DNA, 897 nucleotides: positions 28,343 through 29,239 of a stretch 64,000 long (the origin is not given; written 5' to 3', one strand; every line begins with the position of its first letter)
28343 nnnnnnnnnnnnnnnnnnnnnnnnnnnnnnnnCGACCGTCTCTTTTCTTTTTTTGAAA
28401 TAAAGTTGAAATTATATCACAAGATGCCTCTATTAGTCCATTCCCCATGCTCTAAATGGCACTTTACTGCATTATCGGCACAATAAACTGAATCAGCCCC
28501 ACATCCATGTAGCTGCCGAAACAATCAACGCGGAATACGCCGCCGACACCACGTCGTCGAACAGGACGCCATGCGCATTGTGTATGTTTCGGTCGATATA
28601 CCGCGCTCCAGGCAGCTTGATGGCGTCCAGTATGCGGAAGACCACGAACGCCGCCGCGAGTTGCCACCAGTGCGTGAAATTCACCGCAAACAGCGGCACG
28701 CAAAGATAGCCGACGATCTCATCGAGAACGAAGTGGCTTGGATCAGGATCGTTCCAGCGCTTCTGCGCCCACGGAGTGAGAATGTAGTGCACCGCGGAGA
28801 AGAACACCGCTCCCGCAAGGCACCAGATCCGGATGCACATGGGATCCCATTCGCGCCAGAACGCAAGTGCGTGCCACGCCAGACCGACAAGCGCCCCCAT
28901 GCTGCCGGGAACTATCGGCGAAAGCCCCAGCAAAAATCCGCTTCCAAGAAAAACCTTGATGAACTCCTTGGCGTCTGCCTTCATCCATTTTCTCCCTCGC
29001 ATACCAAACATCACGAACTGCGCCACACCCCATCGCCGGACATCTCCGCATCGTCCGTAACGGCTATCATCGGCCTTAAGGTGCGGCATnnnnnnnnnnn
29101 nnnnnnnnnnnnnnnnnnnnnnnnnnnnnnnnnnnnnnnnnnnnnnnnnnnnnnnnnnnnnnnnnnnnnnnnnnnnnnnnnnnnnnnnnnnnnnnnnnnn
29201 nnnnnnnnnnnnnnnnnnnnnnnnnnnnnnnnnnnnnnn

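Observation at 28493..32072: Glucuronokinase-family GHMP kinase + NDP-sugar pyrophosphorylase + membrane CapD-like dehydratase + pgpA operon: candidate uronate/hexose salvage into envelope glycan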

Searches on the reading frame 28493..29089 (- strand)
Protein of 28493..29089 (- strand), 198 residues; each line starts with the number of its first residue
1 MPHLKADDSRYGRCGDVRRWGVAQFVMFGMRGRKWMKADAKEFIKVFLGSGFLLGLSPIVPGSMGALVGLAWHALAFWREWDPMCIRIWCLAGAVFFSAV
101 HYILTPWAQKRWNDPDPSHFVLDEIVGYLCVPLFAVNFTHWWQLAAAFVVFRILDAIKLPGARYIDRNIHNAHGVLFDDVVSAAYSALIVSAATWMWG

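Call 3: search_protein_families(library=pfam, proteins=[window:28493-29089:-])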
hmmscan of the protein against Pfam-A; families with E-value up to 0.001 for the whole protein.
window:28493-29089:- (198 aa): 1 family
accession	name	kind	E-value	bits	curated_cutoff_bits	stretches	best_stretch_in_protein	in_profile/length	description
PF04608.18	PgpA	-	8.1e-29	100.8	28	1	48-192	2-139/141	Phosphatidylglycerophosphatase A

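Call 4: search_protein_families(library=ncbifam, proteins=[window:28493-29089:-])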
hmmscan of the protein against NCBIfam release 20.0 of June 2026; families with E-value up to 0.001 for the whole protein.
window:28493-29089:- (198 aa): 1 family
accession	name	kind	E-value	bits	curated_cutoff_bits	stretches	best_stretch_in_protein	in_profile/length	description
NF008288.0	PRK11068.1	equivalog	1.7e-18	67.1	226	1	47-195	17-158/165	phosphatidylglycerophosphatase A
